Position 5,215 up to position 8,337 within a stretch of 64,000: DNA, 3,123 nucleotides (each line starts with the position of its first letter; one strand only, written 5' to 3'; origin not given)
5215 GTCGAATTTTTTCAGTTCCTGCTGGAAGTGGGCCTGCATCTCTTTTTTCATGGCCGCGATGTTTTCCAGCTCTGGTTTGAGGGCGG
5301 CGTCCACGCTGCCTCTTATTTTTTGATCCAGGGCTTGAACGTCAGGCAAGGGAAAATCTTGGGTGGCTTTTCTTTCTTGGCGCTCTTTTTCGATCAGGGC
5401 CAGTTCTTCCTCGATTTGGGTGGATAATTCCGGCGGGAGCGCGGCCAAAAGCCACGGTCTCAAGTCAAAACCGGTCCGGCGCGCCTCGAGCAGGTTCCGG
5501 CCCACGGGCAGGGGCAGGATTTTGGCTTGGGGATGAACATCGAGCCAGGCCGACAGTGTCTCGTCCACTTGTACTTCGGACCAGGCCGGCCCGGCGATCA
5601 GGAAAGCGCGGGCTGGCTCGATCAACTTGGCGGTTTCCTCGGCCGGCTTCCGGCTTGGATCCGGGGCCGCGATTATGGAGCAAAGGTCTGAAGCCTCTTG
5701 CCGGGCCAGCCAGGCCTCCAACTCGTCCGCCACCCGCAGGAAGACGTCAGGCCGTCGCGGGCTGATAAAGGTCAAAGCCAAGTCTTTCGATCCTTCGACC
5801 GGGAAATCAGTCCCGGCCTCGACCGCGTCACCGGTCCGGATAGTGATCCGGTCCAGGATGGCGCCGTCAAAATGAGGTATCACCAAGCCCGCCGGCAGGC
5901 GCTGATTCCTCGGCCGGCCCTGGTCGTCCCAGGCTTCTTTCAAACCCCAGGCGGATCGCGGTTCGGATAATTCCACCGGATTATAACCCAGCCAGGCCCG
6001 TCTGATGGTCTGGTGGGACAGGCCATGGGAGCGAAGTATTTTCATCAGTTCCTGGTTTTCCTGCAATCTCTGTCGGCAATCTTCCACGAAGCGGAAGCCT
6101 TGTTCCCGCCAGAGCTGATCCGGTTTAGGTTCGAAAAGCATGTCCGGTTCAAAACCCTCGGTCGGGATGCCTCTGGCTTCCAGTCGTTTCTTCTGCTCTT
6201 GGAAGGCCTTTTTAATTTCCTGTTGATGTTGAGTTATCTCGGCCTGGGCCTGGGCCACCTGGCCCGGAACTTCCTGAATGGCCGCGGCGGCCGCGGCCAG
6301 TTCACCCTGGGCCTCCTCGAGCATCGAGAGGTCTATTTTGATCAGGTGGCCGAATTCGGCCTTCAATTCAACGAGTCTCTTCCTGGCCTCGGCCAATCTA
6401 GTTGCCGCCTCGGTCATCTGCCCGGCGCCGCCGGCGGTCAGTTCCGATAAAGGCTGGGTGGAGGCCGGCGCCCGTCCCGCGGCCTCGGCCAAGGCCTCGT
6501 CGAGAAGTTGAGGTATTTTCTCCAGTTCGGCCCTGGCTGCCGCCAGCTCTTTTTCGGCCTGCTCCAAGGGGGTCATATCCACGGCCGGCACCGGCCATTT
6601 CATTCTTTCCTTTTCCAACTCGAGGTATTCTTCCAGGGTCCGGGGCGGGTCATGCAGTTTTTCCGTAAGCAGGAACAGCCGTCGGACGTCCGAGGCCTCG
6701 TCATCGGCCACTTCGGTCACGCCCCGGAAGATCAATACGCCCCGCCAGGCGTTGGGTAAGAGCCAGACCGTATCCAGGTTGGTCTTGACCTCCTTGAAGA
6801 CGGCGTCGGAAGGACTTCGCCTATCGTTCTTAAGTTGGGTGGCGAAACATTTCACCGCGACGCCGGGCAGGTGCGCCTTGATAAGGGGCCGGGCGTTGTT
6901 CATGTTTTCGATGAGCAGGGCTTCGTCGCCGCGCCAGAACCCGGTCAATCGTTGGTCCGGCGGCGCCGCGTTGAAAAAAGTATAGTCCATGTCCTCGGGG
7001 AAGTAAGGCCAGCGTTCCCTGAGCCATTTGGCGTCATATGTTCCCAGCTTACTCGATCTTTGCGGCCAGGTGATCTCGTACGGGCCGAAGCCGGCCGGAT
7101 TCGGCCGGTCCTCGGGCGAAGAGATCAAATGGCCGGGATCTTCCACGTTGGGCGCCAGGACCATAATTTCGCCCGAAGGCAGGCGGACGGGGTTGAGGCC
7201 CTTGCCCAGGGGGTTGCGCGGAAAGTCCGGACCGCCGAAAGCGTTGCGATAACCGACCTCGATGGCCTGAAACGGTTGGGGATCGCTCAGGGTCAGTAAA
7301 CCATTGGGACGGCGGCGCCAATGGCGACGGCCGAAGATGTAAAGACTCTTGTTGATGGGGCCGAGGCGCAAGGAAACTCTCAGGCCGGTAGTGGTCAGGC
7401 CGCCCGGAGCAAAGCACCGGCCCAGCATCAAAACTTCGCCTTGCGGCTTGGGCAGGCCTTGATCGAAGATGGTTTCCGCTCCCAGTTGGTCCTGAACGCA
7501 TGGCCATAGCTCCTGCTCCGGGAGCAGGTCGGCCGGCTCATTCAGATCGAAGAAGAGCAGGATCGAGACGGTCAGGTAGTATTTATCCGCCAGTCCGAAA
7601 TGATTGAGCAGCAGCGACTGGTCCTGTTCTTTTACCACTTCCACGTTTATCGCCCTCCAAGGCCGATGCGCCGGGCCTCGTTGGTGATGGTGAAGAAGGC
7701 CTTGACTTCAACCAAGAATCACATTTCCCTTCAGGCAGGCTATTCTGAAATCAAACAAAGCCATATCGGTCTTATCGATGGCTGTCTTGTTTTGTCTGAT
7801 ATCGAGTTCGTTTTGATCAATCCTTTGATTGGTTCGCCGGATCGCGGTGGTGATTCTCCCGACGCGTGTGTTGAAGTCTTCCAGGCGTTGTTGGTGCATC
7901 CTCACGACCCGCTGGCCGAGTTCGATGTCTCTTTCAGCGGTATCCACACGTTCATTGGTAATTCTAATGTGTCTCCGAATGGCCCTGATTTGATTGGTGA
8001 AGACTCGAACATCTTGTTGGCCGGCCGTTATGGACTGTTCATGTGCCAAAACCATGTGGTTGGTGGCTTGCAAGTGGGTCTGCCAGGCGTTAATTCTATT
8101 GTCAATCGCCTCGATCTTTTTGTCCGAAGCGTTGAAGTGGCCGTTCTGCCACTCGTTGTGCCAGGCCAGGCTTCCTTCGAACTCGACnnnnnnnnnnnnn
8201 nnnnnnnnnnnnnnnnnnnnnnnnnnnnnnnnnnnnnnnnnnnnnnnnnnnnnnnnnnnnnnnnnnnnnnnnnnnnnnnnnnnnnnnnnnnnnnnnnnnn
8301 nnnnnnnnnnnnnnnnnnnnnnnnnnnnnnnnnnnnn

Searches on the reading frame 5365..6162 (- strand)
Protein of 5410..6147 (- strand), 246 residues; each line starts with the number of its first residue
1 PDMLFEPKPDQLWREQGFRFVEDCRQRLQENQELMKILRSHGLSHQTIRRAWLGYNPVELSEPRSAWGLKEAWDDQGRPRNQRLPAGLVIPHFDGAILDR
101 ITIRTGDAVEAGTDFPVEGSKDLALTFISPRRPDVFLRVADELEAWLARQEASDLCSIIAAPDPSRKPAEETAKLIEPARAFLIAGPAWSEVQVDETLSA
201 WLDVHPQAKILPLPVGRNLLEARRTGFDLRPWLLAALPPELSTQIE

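Call 47: predict_structure(alignment_id=A3)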
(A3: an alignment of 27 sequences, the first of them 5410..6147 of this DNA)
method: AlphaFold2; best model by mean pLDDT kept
length: 246 residues; sequences in the alignment: 27
mean_pLDDT: 93.2   pTM: 0.88
mean pLDDT of the five models: 93.2, 92.8, 92.3, 92.3, 90.9
residues with pLDDT >= 90: 209; 70-90: 29; 50-70: 5; < 50: 3
segments of 3 or more residues with pLDDT < 50: 1-3
pLDDT, mean of each block of 10 residues (from residue 1): 69 97 98 98 98 98 97 96 98 95 93 92 94 95 97 96 91 94 93 87 94 95 96 93 66
secondary structure, 60 per line:
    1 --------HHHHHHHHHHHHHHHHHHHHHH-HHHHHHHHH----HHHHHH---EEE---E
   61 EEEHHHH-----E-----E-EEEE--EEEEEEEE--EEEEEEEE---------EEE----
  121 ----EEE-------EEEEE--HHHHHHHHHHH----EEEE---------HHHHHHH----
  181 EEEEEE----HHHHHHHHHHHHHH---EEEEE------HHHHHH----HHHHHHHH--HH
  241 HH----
elements in order: H9-30 H32-40 H45-50 E54-56 E60-63 H64-67 E81-84 E87-94 E97-104 E114-116 E125-127 E135-139 H142-152 E157-160 H170-176 E181-186 H191-204 E208-212 H219-224 H229-236 H239-242

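Call 59: search_protein_representatives(protein=window:5410-6147:-)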
Query: 246 residues. Proteins with E-value up to 0.001 (for the whole library): 1360; up to 1e-10: 609; up to 1e-30: 21. The best 150 are listed.
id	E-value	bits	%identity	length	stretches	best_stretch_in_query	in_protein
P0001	2.6e-160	548.1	100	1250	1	1-246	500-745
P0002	2.9e-57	210.5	46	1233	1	3-241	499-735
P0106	3.2e-49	184.1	44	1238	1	3-242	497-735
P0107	4.6e-44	167.2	42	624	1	1-242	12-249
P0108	2.0e-43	165.2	42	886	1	8-242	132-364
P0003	2.7e-43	164.7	42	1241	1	1-239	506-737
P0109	2.3e-41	158.4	39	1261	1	2-241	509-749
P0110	4.2e-41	157.6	41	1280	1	9-244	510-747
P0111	7.0e-38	147.0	39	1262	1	1-241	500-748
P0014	2.1e-37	145.5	40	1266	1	6-242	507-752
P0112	6.9e-36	140.5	37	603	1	11-243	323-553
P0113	7.9e-36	140.3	39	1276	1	9-242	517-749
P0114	6.5e-34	134.0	37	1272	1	12-242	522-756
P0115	3.9e-33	131.5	38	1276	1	5-238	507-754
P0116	1.3e-32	129.8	41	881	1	9-241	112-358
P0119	9.3e-32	126.9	41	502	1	1-242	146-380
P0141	6.7e-25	104.4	32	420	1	10-241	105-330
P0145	1.5e-24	103.3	33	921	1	11-238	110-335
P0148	6.3e-24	101.3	31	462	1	8-242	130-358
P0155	1.7e-23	99.8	30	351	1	9-240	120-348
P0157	5.2e-23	98.3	32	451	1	7-241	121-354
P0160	1.4e-22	96.9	31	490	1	9-240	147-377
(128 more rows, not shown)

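Call 61: search_protein_families(library=pfam, proteins=[P0108, P0116, P0145, P0112, P0119, P0141, P0148, P0155, P0157, P0160], max_evalue=0.01)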
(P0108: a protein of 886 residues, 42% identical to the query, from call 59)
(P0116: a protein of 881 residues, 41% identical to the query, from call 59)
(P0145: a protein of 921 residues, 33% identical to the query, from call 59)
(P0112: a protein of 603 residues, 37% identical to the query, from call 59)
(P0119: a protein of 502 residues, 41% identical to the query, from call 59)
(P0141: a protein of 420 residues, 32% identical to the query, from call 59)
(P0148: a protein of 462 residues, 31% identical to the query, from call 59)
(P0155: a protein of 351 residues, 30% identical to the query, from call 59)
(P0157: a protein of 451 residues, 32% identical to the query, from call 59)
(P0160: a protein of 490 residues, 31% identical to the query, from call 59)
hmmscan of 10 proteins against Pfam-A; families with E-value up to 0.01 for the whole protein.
P0108 (886 aa): 4 families
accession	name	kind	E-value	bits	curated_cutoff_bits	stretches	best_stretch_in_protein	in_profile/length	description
PF00805.28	Pentapeptide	-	2.6e-55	183.9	20.2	8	641-679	1-39/40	Pentapeptide repeats (8 copies)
PF13599.13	Pentapeptide_4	-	1.3e-32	112.1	38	5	761-827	5-71/78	Pentapeptide repeat region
PF13576.12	Pentapeptide_3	-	2.8e-23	82.3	27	1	762-793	9-43/48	Pentapeptide repeats (9 copies)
PF23894.2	LD_SV2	-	3.7e-06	27.6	29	0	762-820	30-88/92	SV2A/B/C luminal domain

P0116 (881 aa): 3 families
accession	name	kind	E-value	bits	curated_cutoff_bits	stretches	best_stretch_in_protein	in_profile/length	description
PF00805.28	Pentapeptide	-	4.8e-47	157.5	20.2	9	578-615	1-38/40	Pentapeptide repeats (8 copies)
PF13599.13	Pentapeptide_4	-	1.7e-25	89.3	38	3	687-742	15-70/78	Pentapeptide repeat region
PF13576.12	Pentapeptide_3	-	1.7e-16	60.5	27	0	620-656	1-39/48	Pentapeptide repeats (9 copies)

P0145 (921 aa): 6 families
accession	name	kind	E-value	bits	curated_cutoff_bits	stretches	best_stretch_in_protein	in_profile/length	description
PF00476.26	DNA_pol_A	-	1.8e-80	271.2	34.3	1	569-919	6-380/381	DNA polymerase family A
PF01612.26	DNA_pol_A_exo1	-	1.6e-12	48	23.6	1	371-503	6-138/173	3'-5' exonuclease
PF08273.17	Zn_Ribbon_Prim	-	6.4e-06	26.8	23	1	21-60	1-35/37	Zinc-binding domain of primase-helicase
PF01807.25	Zn_ribbon_DnaG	-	9.2e-05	22.6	24.9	1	20-77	30-82/98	CHC2 zinc finger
PF22619.2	DNA_polI_exo1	-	0.0035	17.6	27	1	403-499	14-107/140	DNA polymerase I, ribonuclease H-like domain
PF13155.12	Toprim_2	-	0.0083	16.9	22.1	0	235-318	1-86/88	Toprim-like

P0112 (603 aa): 1 family
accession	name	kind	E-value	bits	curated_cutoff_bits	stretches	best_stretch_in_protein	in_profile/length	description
PF09937.14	DUF2169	-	1.6e-31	110.2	25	1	1-116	186-294/294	Uncharacterized protein conserved in bacteria (DUF2169)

P0119 (502 aa): 1 family
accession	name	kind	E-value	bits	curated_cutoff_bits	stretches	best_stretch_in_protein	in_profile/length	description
PF12128.14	DUF3584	-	0.0076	14.2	31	0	93-151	715-772/1191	Protein of unknown function (DUF3584)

P0141 (420 aa): 2 families
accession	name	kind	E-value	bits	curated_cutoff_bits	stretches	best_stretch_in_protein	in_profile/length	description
PF08273.17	Zn_Ribbon_Prim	-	2e-10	41.3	23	1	26-60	3-35/37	Zinc-binding domain of primase-helicase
PF01807.25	Zn_ribbon_DnaG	-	1.3e-08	34.9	24.9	1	2-83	14-88/98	CHC2 zinc finger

P0148 (462 aa): 2 families
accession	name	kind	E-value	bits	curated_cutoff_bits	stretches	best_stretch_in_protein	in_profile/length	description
PF01807.25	Zn_ribbon_DnaG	-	1.1e-34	118.5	24.9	1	5-99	2-96/98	CHC2 zinc finger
PF08275.17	DNAG_N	-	0.0012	19.4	26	1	147-212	3-64/128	DNA primase catalytic core, N-terminal domain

P0155 (351 aa): 4 families
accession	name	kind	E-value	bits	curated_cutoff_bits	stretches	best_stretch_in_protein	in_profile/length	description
PF01807.25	Zn_ribbon_DnaG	-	2.9e-08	33.9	24.9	1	20-89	26-85/98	CHC2 zinc finger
PF13155.12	Toprim_2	-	2.6e-07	31.3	22.1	1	247-329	1-86/88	Toprim-like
PF13662.12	Toprim_4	-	0.0015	19.1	25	1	245-306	2-67/85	Toprim domain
PF08275.17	DNAG_N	-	0.0076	16.8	26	0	142-170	11-39/128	DNA primase catalytic core, N-terminal domain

P0157 (451 aa): 2 families
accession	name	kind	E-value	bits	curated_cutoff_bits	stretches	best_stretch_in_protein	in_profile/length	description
PF01807.25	Zn_ribbon_DnaG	-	1.8e-08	34.5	24.9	1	17-82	23-86/98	CHC2 zinc finger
PF08273.17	Zn_Ribbon_Prim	-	0.0011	19.7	23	1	24-61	1-35/37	Zinc-binding domain of primase-helicase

P0160 (490 aa): 3 families
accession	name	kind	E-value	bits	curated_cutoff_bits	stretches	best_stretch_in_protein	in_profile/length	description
PF01807.25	Zn_ribbon_DnaG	-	3.7e-06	27.1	24.9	1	29-114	13-85/98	CHC2 zinc finger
PF08275.17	DNAG_N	-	0.001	19.6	26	1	167-242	9-78/128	DNA primase catalytic core, N-terminal domain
PF08273.17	Zn_Ribbon_Prim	-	0.0027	18.4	23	1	51-96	1-37/37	Zinc-binding domain of primase-helicase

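Call 70: find_related_loci(query=A6, collection=genome_contigs, flank=10000)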
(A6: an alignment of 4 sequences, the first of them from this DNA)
Query A6 (266 aa) in genome_contigs; peptide patterns used: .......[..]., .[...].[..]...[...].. (x = any residue, [..] = any of these).
46 stretches matched a pattern; 29 encode a relative of the query (tblastn E <= 1e-3); 29 distinct loci.
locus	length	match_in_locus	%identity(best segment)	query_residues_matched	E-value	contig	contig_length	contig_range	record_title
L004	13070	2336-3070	43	3-247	8e-53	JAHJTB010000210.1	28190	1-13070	MAG: Proteobacteria bacterium isolate OS_PC_MetaG.mb.36 OS_PC_MetaG.mb.36_k141_288520, whole genome shotgun sequence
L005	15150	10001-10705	40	2-243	3e-49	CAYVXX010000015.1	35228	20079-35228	MAG TPA_asm: uncultured Syntrophales bacterium isolate SRP178699_co1_423 genome assembly, contig: NODE_1208_length_35228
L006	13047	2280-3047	40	10-251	9e-46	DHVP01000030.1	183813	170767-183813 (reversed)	MAG TPA_asm: Deltaproteobacteria bacterium UBA5205 UBA5205_contig_10988, whole genome shotgun sequence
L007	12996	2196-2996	40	3-251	3e-45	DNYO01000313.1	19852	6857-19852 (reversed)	MAG TPA_asm: Deltaproteobacteria bacterium isolate UBA8936 contig_31140, whole genome shotgun sequence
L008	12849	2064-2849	38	3-247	5e-45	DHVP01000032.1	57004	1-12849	MAG TPA_asm: Deltaproteobacteria bacterium UBA5205 UBA5205_contig_28131, whole genome shotgun sequence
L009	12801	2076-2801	39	18-254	1e-44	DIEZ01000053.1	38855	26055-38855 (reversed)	MAG TPA_asm: Syntrophaceae bacterium UBA5761 UBA5761_contig_63336, whole genome shotgun sequence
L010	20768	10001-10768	40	3-258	9e-43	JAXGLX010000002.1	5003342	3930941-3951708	MAG: Acidobacteriota bacterium isolate AnMBR.bin219 bin219_2, whole genome shotgun sequence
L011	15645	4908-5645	37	3-249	5e-41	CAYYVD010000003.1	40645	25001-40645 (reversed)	MAG TPA_asm: uncultured Desulfobacterales bacterium isolate SRP141376_co2_252 genome assembly, contig: NODE_2219_length_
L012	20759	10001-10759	37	9-247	2e-41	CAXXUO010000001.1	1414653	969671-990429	MAG: Syntrophorhabdaceae bacterium isolate 6831fd23-1f57-49eb-9a26-2df77529d792 genome assembly, contig: contig_1, whole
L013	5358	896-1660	36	3-246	1e-40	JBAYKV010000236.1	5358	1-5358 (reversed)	MAG: Syntrophales bacterium isolate SO_2016_GW1_88 scaffold29685_OW334_2016, whole genome shotgun sequence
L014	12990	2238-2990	37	9-247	4e-40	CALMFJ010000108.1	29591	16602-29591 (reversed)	MAG TPA_asm: uncultured proteobacterium isolate SRR8868559_bin.50_CONCOCT_v1.1_MAG genome assembly, contig: ERZ1645192.6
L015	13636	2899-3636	35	3-249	2e-43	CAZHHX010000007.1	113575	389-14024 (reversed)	MAG TPA_asm: uncultured Syntrophorhabdaceae bacterium isolate SRP302447_co2_801 genome assembly, contig: NODE_560_length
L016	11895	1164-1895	37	3-246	2e-40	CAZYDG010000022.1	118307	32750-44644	MAG TPA_asm: uncultured Syntrophaceae bacterium isolate SRP293105_co2_5 genome assembly, contig: k141_6690, whole genome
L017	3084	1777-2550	34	3-243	4e-40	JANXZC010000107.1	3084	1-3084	MAG: Syntrophus sp. (in: bacteria) isolate GL140_4_metabat_222 GL140_4_k141_1322394, whole genome shotgun sequence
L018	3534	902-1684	35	3-246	8e-40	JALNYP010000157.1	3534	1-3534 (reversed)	MAG: Syntrophobacterales bacterium isolate SO_2017_GW1 bin 185 NODE_105450_length_3534_cov_1.097446_OW334_2017, whole ge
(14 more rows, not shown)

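Call 74: search_dna_similar(query=window:5410-6147:-, collection=phages, mode=protein, max_evalue=0.001, max_rows=12)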
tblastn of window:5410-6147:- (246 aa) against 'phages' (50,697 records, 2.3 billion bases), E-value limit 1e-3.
No match.

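Call 75: search_dna_similar(query=window:5410-6147:-, collection=plasmids, mode=protein, max_evalue=0.001, max_rows=12)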
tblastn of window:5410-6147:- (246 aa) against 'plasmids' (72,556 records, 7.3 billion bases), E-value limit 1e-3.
No match.

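Call 76: search_dna_similar(query=P0155, collection=phages, mode=protein, max_evalue=0.00001, max_rows=10)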
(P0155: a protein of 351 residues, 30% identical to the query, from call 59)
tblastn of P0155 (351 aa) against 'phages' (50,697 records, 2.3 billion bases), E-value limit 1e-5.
Records with a match: 9; places in all: 9; records where one place covers at least 80% of the query: 2.
Best place of each record, by identity: <60% 9.
By first word of the organism name: Bacteriophage 5; Caulobacter 2; Listeria 2.
By host as written in the record: - 5; Caulobacter crescentus 2; Listeria monocytogenes 2.
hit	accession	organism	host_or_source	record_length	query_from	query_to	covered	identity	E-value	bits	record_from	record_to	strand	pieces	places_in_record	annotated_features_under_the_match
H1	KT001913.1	Caulobacter phage Sansa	Caulobacter crescentus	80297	6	332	93%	25.7%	4e-8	61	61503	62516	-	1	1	DNA primase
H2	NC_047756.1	Caulobacter phage Sansa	Caulobacter crescentus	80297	6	332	93%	25.7%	4e-8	61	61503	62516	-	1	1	DNA primase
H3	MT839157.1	Bacteriophage sp.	human fecal samples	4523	2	170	48%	26.6%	5e-6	54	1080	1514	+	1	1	record has no annotation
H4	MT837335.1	Bacteriophage sp.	human fecal samples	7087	2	170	48%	26.6%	8e-6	54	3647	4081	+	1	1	record has no annotation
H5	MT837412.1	Bacteriophage sp.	human fecal samples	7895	2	170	48%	26.6%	8e-6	54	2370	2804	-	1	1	record has no annotation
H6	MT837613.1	Bacteriophage sp.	human fecal samples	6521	5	170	47%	26.5%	2e-8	62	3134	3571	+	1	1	record has no annotation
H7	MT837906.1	Bacteriophage sp.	human fecal samples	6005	20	169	43%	28.0%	8e-7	57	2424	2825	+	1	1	record has no annotation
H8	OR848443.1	Listeria phage LM 4-14-1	Listeria monocytogenes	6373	20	171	43%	25.0%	2e-8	62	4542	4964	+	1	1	record has no annotation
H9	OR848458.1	Listeria phage LM 4-14-1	Listeria monocytogenes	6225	20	171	43%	25.0%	3e-8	61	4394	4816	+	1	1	record has no annotation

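Call 77: search_dna_similar(query=P0155, collection=plasmids, mode=protein, max_evalue=0.00001, max_rows=10)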
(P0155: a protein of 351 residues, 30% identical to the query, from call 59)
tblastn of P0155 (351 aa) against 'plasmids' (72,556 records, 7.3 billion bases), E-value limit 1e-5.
Records with a match: 6; places in all: 6; records where one place covers at least 80% of the query: 2.
Best place of each record, by identity: <60% 6.
By first word of the organism name: Achromobacter 3; Neisseria 2; Bacillus 1.
By predicted mobility (MOB-suite, as given by PLSDB): non-mobilizable 6.
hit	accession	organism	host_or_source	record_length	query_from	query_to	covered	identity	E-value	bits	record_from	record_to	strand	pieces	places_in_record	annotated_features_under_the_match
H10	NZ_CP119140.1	Neisseria gonorrhoeae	Homo sapiens,whole organism,blood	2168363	1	333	95%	24.7%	1e-7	61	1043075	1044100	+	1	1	none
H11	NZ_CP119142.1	Neisseria gonorrhoeae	Homo sapiens,whole organism,synovial ...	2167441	1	333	95%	24.7%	1e-7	61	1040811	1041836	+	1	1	none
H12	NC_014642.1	Achromobacter xylosoxidans A8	-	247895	20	179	46%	27.3%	4e-6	56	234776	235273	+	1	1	dnaG: DNA primase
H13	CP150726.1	Achromobacter denitrificans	Homo sapiens,culture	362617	20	179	46%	25.6%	7e-6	56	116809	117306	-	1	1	dnaG: DNA primase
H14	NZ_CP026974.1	Achromobacter insolitus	Homo sapiens,endotracheal aspirate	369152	20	179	46%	25.6%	7e-6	56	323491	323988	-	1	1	dnaG: DNA primase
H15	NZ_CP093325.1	Bacillus sp. N5-665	whole organism,peat soil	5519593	20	166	42%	27.2%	6e-7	59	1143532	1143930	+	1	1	none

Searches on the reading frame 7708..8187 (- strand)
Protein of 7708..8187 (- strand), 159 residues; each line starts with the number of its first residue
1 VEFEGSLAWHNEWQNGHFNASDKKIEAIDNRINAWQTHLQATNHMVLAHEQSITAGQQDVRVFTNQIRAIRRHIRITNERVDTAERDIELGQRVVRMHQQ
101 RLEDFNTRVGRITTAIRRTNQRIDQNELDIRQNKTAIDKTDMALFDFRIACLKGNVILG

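Call 49: find_homologous_proteins(query=window:7708-8187:-)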
Query window:7708-8187:-: 7 candidates shared short words with the query, none scored E <= 0.001.
